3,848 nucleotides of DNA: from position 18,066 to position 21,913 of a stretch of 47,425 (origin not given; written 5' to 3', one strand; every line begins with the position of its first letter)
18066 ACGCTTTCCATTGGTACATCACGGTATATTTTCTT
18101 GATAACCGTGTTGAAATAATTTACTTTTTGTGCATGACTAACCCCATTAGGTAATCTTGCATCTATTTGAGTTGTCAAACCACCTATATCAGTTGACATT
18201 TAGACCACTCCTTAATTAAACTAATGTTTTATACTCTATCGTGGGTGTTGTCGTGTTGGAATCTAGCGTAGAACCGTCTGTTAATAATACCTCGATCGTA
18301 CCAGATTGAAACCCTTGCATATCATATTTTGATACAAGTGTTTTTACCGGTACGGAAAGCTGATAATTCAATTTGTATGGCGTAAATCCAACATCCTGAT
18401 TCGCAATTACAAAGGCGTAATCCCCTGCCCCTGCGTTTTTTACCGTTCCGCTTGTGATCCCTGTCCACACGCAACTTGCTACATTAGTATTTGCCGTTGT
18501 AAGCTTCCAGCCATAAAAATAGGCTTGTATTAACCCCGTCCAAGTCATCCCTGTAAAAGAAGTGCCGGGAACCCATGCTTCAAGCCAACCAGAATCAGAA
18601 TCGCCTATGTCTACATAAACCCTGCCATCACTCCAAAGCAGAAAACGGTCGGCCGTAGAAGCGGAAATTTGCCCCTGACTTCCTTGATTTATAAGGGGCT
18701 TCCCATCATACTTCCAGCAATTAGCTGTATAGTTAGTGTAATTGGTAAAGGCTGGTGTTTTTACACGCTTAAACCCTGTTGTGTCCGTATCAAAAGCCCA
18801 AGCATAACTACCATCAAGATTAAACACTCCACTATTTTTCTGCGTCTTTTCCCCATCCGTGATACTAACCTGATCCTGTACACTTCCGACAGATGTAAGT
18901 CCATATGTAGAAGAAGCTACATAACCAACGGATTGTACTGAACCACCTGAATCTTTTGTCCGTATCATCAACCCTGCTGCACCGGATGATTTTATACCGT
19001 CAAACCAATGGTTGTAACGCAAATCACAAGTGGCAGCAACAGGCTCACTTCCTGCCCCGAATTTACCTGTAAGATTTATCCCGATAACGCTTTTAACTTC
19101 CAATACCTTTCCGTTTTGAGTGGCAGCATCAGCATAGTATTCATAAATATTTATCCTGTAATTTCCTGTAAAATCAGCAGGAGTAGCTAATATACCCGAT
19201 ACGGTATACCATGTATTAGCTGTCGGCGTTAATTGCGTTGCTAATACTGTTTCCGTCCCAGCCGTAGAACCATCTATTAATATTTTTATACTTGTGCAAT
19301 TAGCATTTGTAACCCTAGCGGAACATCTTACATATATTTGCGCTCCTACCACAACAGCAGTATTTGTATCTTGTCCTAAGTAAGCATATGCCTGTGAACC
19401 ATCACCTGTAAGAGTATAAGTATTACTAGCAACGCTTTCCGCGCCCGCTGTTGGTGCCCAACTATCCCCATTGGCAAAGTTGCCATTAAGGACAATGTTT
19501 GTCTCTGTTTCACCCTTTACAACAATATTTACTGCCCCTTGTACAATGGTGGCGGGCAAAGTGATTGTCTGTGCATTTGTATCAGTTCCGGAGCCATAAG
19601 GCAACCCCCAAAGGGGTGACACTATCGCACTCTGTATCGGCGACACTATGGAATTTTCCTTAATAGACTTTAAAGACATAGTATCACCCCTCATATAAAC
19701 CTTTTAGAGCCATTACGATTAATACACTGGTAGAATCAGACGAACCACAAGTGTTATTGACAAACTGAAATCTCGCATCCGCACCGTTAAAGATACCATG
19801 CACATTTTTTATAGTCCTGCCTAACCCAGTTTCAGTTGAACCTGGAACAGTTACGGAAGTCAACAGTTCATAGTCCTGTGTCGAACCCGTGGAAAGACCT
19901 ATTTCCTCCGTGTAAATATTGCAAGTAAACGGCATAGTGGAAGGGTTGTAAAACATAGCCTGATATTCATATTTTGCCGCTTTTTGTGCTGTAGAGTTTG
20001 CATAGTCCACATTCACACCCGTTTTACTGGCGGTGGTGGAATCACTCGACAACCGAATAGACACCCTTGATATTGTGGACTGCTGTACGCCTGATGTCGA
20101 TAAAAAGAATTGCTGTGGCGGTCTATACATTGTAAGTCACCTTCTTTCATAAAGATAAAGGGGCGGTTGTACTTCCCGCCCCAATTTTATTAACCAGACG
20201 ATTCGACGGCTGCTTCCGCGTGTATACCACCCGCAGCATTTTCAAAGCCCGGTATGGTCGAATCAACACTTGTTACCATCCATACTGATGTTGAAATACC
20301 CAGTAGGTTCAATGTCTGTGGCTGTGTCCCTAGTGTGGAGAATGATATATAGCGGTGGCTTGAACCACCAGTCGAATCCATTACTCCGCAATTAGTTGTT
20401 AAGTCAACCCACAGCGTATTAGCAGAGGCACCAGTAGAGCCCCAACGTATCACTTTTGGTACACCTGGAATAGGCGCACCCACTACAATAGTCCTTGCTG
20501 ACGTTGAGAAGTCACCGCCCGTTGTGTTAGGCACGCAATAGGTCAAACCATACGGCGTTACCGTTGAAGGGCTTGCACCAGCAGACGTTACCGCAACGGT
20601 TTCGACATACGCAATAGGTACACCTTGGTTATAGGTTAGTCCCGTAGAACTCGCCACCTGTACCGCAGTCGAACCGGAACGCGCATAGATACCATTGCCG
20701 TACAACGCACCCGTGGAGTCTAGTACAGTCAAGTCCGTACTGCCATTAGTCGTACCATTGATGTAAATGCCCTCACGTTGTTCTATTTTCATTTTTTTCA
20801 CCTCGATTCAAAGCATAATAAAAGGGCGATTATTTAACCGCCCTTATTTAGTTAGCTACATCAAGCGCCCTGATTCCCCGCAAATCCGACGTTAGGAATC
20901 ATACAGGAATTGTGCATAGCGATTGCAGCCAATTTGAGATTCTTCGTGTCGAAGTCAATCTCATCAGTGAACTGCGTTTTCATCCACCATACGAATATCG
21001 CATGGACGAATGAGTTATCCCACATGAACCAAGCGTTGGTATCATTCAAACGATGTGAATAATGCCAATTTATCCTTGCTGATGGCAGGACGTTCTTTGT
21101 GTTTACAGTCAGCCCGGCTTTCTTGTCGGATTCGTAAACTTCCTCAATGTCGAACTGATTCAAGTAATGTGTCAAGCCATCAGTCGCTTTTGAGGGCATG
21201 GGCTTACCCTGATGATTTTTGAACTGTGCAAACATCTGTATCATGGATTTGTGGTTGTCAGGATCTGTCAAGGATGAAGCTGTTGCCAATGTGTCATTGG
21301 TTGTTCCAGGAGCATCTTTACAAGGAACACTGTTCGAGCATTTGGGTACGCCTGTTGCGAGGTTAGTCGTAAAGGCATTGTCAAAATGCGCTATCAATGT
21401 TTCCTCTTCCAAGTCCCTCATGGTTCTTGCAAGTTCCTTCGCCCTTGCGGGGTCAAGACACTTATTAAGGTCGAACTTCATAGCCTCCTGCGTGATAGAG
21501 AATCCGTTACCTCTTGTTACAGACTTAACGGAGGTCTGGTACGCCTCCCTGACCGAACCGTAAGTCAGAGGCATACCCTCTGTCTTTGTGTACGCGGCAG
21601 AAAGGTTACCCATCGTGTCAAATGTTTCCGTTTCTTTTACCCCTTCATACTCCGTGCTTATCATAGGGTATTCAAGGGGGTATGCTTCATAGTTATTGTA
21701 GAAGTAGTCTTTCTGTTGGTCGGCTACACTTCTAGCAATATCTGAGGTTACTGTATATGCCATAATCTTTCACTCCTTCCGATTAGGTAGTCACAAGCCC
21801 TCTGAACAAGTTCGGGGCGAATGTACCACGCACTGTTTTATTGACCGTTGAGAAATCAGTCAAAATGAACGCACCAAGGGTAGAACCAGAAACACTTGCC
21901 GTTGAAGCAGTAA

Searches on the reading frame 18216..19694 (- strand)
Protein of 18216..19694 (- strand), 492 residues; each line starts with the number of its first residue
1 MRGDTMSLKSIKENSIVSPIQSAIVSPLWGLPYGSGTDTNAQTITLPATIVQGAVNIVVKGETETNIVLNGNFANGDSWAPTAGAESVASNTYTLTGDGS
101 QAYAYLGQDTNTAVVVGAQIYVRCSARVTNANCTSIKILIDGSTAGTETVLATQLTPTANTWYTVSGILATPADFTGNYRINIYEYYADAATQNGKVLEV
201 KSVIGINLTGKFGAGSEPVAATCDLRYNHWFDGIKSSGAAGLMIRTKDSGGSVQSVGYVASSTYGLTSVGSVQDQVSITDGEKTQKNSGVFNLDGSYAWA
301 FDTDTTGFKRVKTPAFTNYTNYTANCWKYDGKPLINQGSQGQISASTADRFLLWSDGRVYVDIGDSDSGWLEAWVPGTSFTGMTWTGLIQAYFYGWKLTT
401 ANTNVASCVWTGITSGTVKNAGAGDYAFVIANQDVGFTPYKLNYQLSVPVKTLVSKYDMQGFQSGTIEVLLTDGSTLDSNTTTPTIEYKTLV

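Call 11: search_protein_families(library=phrogs, max_evalue=0.001, proteins=[window:18216-19694:-])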
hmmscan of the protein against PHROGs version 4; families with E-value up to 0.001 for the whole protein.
window:18216-19694:- (492 aa): 1 family
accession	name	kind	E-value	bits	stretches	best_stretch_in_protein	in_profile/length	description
phrog_13022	-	unknown function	3.2e-14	52.8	1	265-466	478-678/933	-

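Call 38: search_protein_families(library=pfam, max_evalue=0.1, proteins=[window:18216-19694:-])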
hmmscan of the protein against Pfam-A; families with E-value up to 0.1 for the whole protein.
window:18216-19694:- (492 aa): 0 families

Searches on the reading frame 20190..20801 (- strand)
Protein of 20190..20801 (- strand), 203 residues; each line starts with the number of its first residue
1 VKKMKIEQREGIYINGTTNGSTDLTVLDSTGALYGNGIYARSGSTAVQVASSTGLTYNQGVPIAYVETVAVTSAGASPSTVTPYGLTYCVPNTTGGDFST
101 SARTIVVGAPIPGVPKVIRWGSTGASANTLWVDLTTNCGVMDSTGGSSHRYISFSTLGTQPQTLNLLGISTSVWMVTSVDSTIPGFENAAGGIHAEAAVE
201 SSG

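Call 11: search_protein_families(library=phrogs, max_evalue=0.001, proteins=[window:20190-20801:-])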
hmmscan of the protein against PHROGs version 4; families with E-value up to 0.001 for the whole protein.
window:20190-20801:- (203 aa): 0 families

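Call 38: search_protein_families(library=pfam, max_evalue=0.1, proteins=[window:20190-20801:-])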
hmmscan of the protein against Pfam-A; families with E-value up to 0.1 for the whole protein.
window:20190-20801:- (203 aa): 1 family
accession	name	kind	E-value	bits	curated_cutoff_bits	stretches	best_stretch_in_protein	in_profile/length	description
PF13629.12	T2SS-T3SS_pil_N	-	0.058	13.5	23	1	9-32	39-62/72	Pilus formation protein N terminal region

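Call 81: find_homologous_proteins(query=window:20190-20801:-, max_evalue=0.001)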
Query window:20190-20801:- (203 aa): 4 proteins with E <= 0.001 among 460 candidates.
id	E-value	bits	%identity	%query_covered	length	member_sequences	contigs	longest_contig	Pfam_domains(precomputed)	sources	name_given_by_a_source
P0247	9.2e-122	422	100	99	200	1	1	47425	-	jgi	-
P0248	7.1e-42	162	56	76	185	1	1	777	-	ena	-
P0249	2.5e-35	140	50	76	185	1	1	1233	-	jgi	jgi:hypothetical protein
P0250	1.8e-19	88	39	85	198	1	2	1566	-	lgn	-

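Call 90: predict_structure(alignment_id=A4)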
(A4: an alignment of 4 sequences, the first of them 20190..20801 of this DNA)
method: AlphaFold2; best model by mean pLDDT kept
length: 203 residues; sequences in the alignment: 4
mean_pLDDT: 46.6   pTM: 0.46
mean pLDDT of the five models: 46.6, 44.3, 38.3, 36.7, 31.5
residues with pLDDT >= 90: 0; 70-90: 7; 50-70: 66; < 50: 130
segments of 3 or more residues with pLDDT < 50: 1-86, 89-102, 124-129, 184-203
pLDDT, mean of each block of 10 residues (from residue 1): 29 34 39 38 36 33 41 42 47 40 59 65 49 55 55 55 68 70 47 34 30
secondary structure, 60 per line:
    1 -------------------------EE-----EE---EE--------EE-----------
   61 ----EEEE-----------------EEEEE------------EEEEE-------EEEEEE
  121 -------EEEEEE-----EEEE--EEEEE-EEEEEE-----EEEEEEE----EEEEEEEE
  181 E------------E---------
elements in order: E65-68 E86-90 E103-107 E115-120 E128-133 E139-142 E145-149 E151-156 E162-168 E173-181

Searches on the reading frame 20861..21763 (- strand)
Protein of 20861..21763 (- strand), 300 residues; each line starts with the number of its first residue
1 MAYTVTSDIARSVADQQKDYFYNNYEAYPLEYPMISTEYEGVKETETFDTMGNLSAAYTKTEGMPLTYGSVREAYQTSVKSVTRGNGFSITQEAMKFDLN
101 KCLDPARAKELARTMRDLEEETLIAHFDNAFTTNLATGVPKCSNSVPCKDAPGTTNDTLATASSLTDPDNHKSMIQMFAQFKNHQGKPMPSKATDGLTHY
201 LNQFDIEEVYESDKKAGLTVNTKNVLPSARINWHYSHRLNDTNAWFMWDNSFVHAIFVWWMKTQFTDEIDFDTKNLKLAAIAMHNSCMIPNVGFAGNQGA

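Call 11: search_protein_families(library=phrogs, max_evalue=0.001, proteins=[window:20861-21763:-])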
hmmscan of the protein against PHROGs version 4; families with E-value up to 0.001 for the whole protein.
window:20861-21763:- (300 aa): 1 family
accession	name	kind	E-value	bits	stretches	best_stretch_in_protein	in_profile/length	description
phrog_133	-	head and packaging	2.5e-05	24.1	1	6-262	380-626/668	head maturation protease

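Call 38: search_protein_families(library=pfam, max_evalue=0.1, proteins=[window:20861-21763:-])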
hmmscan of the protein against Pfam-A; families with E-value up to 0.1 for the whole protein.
window:20861-21763:- (300 aa): 2 families
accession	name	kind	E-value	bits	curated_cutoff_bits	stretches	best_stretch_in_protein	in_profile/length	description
PF25209.1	Phage_capsid_4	-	6e-06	27.2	27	1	50-161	49-139/262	Phage capsid protein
PF23420.1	DUF7108_C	-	0.1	13.3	27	0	155-215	9-70/90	DUF7108, C-terminal domain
